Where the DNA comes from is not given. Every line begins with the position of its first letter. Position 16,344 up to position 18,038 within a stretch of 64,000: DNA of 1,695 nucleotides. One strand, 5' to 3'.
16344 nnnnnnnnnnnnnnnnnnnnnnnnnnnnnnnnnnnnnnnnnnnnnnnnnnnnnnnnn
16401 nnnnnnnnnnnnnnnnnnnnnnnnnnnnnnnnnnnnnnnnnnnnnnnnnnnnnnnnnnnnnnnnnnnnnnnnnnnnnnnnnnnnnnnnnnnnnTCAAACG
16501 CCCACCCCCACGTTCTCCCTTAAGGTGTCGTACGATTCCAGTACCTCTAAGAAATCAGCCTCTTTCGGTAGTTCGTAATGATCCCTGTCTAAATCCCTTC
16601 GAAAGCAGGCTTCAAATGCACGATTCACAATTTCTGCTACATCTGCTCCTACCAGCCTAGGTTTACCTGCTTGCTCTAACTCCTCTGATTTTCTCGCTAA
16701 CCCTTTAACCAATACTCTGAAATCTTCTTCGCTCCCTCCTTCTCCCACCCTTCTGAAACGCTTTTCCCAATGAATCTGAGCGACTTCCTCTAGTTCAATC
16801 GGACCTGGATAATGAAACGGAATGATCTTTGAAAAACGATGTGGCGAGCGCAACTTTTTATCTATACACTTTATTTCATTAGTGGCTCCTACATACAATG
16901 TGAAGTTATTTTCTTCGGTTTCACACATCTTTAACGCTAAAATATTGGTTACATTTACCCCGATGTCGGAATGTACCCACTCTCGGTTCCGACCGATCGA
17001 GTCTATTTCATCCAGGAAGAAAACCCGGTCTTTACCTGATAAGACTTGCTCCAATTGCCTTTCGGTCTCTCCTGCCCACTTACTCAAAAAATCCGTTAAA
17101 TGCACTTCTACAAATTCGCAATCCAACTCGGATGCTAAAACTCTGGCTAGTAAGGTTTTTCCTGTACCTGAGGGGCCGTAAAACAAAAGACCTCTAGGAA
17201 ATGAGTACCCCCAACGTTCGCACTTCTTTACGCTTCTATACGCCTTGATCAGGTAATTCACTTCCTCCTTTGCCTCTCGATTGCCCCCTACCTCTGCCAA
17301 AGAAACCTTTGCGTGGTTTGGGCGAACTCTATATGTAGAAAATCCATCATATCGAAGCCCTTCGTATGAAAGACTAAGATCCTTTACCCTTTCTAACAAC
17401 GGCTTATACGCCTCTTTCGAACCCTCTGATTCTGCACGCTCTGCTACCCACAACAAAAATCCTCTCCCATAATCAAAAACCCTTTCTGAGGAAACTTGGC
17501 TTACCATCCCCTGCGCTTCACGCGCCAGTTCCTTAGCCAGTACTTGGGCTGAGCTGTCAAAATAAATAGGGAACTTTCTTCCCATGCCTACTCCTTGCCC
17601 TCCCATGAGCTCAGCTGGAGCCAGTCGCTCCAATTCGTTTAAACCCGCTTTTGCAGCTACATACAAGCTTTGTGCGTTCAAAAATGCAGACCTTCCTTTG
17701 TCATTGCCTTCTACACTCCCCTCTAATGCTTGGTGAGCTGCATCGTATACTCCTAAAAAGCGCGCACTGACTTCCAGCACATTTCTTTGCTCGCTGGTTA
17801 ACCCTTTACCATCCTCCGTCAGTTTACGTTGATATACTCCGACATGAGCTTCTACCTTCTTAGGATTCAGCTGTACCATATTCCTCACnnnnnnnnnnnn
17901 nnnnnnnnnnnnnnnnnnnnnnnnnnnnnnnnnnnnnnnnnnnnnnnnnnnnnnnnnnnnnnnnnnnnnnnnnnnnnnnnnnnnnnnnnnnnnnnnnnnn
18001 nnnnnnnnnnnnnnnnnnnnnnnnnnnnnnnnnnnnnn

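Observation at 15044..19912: GC-rich, translationally coupled six-gene cassette: 2 membrane proteins, coiled-coil protein, AAA+ ATPase, propeptide-bearing cytoplasmic S8 subtilase, small protein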

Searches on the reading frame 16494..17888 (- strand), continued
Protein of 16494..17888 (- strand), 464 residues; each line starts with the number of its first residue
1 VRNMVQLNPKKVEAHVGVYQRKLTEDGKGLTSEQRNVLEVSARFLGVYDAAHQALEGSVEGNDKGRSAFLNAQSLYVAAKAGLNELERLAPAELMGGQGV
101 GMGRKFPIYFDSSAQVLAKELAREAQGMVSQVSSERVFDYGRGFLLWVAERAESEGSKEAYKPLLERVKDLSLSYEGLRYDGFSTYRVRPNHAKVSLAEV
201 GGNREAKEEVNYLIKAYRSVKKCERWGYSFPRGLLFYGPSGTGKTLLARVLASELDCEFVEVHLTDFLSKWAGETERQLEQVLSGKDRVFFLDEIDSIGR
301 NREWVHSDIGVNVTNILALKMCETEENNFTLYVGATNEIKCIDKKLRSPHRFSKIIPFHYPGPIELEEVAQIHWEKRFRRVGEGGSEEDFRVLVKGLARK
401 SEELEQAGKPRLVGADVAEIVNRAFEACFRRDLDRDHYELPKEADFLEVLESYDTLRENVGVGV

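Call 98: search_dna_similar(query=window:16494-17888:-, collection=plasmids, mode=protein, max_rows=12, max_evalue=1e-8)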
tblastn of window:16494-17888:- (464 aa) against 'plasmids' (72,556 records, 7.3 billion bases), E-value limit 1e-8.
Records with a match: 945; places in all: 1058; records where one place covers at least 80% of the query: 1.
Best place of each record, by identity: <60% 945.
By first word of the organism name: Klebsiella 226; Pseudomonas 109; Agrobacterium 48; Rhizobium 35; Burkholderia 31; Escherichia 27; Streptomyces 23; Serratia 23; Enterobacter 18; Clostridium 15; and 158 more.
By predicted mobility (MOB-suite, as given by PLSDB): non-mobilizable 508; conjugative 391; mobilizable 46.
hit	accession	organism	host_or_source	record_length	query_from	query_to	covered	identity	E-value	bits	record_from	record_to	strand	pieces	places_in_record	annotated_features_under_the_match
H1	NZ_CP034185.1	Deinococcus psychrotolerans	whole organism,R2A medium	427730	5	427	91%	26.2%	3e-9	67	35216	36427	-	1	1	ATP-binding protein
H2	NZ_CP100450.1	Halomarina sp. BCD28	cell culture,sediment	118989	171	441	58%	31.3%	8e-18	94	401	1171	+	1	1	none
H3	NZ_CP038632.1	Halobacterium salinarum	cell culture,DSM:3754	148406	199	451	55%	32.2%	1e-23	112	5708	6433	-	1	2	CDC48 family AAA ATPase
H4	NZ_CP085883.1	Halobacterium salinarum NRC-34001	Genome,Canadian salted buffalo hide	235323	199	451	55%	32.2%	1e-23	112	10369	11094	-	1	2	CDC48 family AAA ATPase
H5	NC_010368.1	Halobacterium salinarum NRC-34001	-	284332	199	451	55%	32.2%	1e-23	112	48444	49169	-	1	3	CDC48 family AAA ATPase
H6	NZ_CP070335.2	Halobacterium sp. BOL4-2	Salt,Salt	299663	199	451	55%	32.2%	1e-23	112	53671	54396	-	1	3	CDC48 family AAA ATPase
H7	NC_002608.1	Halobacterium salinarum NRC-34001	-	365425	199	451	55%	32.2%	1e-23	112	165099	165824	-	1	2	CDC48 family AAA ATPase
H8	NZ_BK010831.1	Halobacterium salinarum NRC-34001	-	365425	199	451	55%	32.2%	1e-23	112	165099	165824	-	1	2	CDC48 family AAA ATPase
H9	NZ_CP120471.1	Haladaptatus sp. DYSN1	cell culture,sediment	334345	176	444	58%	30.1%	6e-15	85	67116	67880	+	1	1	ATP-binding protein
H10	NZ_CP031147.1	Haloplanus rubicundus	solar salt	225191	148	432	61%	28.1%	2e-12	77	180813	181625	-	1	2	ATP-binding protein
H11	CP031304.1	Natrinema thermotolerans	Cell culture,Korean salt-fermented food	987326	190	451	56%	30.4%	3e-19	99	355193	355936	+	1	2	AAA family ATPase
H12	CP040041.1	Acinetobacter baumannii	Homo sapiens,blood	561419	191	458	58%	29.5%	2e-22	108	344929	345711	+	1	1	ATP-dependent metallopeptidase FtsH/Yme1/Tma family protein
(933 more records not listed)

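Call 100: get_annotated_region(hit=H1, flank=7000)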
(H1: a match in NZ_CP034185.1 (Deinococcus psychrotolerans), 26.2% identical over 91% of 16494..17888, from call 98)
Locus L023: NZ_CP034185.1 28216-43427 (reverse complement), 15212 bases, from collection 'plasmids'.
description: Deinococcus psychrotolerans strain S14-83 plasmid unnamed1, complete sequence
organism: Deinococcus psychrotolerans (NCBI taxid 2489213)
taxonomy: Bacteria; Deinococcota; Deinococci; Deinococcales; Deinococcaceae; Deinococcus; Deinococcus psychrotolerans
host: -; source: whole organism,R2A medium; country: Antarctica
typing (MOB-suite, as given by PLSDB): non-mobilizable
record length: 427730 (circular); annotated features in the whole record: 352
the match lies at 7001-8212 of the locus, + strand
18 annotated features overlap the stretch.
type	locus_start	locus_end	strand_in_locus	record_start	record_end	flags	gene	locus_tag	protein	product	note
CDS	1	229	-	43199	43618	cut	-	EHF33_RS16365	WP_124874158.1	hypothetical protein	-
CDS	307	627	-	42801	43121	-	-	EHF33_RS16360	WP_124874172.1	hypothetical protein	-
CDS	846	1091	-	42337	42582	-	-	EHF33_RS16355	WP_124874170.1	hypothetical protein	-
CDS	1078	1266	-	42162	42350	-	-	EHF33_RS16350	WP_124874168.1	hypothetical protein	-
CDS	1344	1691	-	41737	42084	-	-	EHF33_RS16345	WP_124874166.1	hypothetical protein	-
CDS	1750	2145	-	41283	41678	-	-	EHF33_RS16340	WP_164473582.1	hypothetical protein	-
CDS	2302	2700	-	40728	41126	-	-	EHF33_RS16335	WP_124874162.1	hypothetical protein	-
CDS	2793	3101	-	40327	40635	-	-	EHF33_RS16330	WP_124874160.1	hypothetical protein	-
CDS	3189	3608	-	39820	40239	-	-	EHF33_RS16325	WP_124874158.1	hypothetical protein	-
CDS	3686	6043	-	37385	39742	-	-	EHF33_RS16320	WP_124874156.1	alpha/beta fold hydrolase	-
CDS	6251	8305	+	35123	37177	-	-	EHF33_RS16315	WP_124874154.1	ATP-binding protein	-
CDS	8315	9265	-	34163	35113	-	murQ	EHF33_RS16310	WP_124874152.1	N-acetylmuramic acid 6-phosphate etherase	GO:0006040 - amino sugar metabolic process [Evidence IEA]; GO:0009254 - peptidoglycan turnover [Evidence IEA]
CDS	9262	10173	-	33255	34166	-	-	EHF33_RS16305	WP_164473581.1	BadF/BadG/BcrA/BcrD ATPase family protein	-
CDS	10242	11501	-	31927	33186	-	-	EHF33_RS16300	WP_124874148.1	cytochrome P450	-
CDS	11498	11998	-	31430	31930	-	-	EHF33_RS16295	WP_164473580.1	MarR family winged helix-turn-helix transcriptional regulator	GO:0006355 - regulation of DNA-templated transcription [Evidence IEA]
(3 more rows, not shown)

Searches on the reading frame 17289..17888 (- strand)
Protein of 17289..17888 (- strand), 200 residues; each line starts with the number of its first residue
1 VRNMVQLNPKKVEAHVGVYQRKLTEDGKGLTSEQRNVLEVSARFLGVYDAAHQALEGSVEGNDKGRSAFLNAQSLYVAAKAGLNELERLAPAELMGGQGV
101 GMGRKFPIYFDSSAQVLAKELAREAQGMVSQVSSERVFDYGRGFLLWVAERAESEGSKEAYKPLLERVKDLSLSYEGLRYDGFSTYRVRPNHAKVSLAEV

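Call 20: search_solved_structures(query=A2, max_evalue=10)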
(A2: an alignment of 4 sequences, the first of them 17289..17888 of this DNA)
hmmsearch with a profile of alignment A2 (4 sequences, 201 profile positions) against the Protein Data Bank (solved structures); distinct sequences matched with E-value up to 10: 3.
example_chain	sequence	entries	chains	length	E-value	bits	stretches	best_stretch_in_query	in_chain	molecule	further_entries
4hhu_A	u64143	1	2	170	0.12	15.1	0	83-127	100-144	OR280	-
1d2p_A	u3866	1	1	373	0.79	12.5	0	155-180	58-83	COLLAGEN ADHESIN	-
3j8b_A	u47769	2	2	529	0.95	12.2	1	100-163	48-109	Eukaryotic translation initiation factor 3 subunit A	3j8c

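Call 43: search_protein_families(library=phrogs, proteins=[window:17289-17888:-], max_evalue=0.1)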
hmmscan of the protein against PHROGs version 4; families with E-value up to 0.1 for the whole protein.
window:17289-17888:- (200 aa): 0 families

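Call 50: predict_structure(alignment_id=A6)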
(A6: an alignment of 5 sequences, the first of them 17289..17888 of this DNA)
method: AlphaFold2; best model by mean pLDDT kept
length: 200 residues; sequences in the alignment: 5
mean_pLDDT: 85.5   pTM: 0.85
mean pLDDT of the five models: 85.5, 85.4, 85.0, 84.7, 84.3
residues with pLDDT >= 90: 122; 70-90: 47; 50-70: 18; < 50: 13
segments of 3 or more residues with pLDDT < 50: 95-98, 192-200
pLDDT, mean of each block of 10 residues (from residue 1): 86 95 80 92 97 89 85 97 89 52 75 94 89 86 93 96 93 91 85 45
secondary structure, 60 per line:
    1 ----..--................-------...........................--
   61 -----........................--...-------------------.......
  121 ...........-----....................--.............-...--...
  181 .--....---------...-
elements in order: H9-24 H32-58 H66-89 H114-131 H137-156 H159-171 E173-175 E178-181 E184-187

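Call 91: fold_search(model_id=the predicted structure, library=viral)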
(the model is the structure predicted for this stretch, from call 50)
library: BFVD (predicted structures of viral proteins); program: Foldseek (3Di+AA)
matches with E <= 10: 368; with E <= 0.001: 0
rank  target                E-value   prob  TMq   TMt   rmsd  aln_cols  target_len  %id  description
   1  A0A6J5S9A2            8.5e-01  0.06  0.17  0.04  21.3       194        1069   12  Zeta toxin domain containing protein [uncultured Caudovirales phage]
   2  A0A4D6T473            9.8e-01  0.12  0.18  0.21  11.8       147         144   17  (no name in the UniProt tables at hand)
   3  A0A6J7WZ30            1.0e+00  0.04  0.14  0.11  31.6       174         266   16  Uncharacterized protein [uncultured Caudovirales phage]
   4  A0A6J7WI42            1.1e+00  0.11  0.18  0.26  18.7       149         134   13  Uncharacterized protein [uncultured Caudovirales phage]
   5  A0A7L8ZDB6            1.1e+00  0.07  0.19  0.09  17.1       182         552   16  Capsid maturation protease and MuF-like fusion protein [Microbacterium phage GardenState]
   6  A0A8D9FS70            1.2e+00  0.11  0.21  0.15  17.0       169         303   13  Uncharacterized protein [uncultured marine phage]
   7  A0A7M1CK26            1.4e+00  0.14  0.26  0.30  17.5       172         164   13  (no name in the UniProt tables at hand)
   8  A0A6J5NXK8            1.4e+00  0.07  0.18  0.12  22.3       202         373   18  Uncharacterized protein (Fragment) [uncultured Caudovirales phage]
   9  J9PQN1                1.4e+00  0.04  0.13  0.13  26.0       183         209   11  Uncharacterized protein [Bacillus phage BCU4]
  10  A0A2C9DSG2            1.5e+00  0.06  0.16  0.10  14.2       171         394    8  Uncharacterized protein [Western grey kangaroopox virus]
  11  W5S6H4                1.6e+00  0.12  0.22  0.27  12.6       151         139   14  Uncharacterized protein [Pithovirus sibericum]
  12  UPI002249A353         1.7e+00  0.03  0.14  0.14  27.0       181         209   12  (no name look-up for this kind of identifier)
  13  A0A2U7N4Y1            1.8e+00  0.10  0.22  0.24  11.9       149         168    9  Uncharacterized protein [Pseudomonas phage PspYZU05]
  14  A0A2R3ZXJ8            1.8e+00  0.05  0.16  0.13  17.6       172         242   11  Uncharacterized protein [Staphylococcus phage phiSA_BS2]
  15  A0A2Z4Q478            1.8e+00  0.06  0.19  0.15  18.9       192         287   11  MuF-like minor capsid protein [Microbacterium phage Floof]
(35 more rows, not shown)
